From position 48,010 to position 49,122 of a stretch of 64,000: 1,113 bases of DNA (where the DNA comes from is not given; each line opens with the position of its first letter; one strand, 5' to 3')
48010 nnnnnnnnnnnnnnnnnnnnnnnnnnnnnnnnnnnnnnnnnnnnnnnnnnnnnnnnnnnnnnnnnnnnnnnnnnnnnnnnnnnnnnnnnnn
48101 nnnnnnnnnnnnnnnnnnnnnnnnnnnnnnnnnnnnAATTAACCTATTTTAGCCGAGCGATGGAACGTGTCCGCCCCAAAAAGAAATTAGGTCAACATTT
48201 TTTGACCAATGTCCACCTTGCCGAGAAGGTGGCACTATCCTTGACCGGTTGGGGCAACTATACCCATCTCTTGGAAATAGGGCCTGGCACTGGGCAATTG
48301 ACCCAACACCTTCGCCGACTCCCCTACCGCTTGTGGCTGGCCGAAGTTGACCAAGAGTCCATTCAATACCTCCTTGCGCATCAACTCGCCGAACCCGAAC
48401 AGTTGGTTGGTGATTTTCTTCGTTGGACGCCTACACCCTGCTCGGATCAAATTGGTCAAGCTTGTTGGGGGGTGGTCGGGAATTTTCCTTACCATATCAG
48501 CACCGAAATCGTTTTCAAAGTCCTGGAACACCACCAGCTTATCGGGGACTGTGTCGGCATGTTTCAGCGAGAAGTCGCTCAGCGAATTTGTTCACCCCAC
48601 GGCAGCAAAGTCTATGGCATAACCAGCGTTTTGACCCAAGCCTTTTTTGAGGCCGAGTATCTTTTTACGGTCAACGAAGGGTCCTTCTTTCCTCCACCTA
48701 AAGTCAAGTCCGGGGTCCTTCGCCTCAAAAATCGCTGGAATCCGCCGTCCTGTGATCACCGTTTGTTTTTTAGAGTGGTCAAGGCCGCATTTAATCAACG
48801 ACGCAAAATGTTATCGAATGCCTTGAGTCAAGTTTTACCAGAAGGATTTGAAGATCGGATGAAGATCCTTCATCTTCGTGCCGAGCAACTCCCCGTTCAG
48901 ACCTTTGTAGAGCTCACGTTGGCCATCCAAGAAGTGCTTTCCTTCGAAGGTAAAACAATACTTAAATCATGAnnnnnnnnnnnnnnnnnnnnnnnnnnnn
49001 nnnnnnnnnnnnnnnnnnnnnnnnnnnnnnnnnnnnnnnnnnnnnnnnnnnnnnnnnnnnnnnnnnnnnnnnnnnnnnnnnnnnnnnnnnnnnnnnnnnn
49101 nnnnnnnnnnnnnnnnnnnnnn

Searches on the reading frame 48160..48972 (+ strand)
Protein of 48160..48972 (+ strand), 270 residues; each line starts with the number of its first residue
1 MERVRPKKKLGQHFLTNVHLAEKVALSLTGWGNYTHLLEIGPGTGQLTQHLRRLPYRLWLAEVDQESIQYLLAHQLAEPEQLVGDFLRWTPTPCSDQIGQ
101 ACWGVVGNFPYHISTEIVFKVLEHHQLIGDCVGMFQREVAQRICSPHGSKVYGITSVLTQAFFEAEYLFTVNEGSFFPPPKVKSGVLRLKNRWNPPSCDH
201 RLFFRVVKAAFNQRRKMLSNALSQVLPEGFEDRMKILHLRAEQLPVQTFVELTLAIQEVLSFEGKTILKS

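Call 57: search_protein_families(library=pfam, max_evalue=0.0001, proteins=[window:48160-48972:+])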
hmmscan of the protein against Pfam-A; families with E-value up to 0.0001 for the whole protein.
window:48160-48972:+ (270 aa): 1 family
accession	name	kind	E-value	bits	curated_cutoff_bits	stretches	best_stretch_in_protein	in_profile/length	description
PF00398.26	RrnaAD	-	8.6e-42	143.5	24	1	7-251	5-256/263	Ribosomal RNA adenine dimethylase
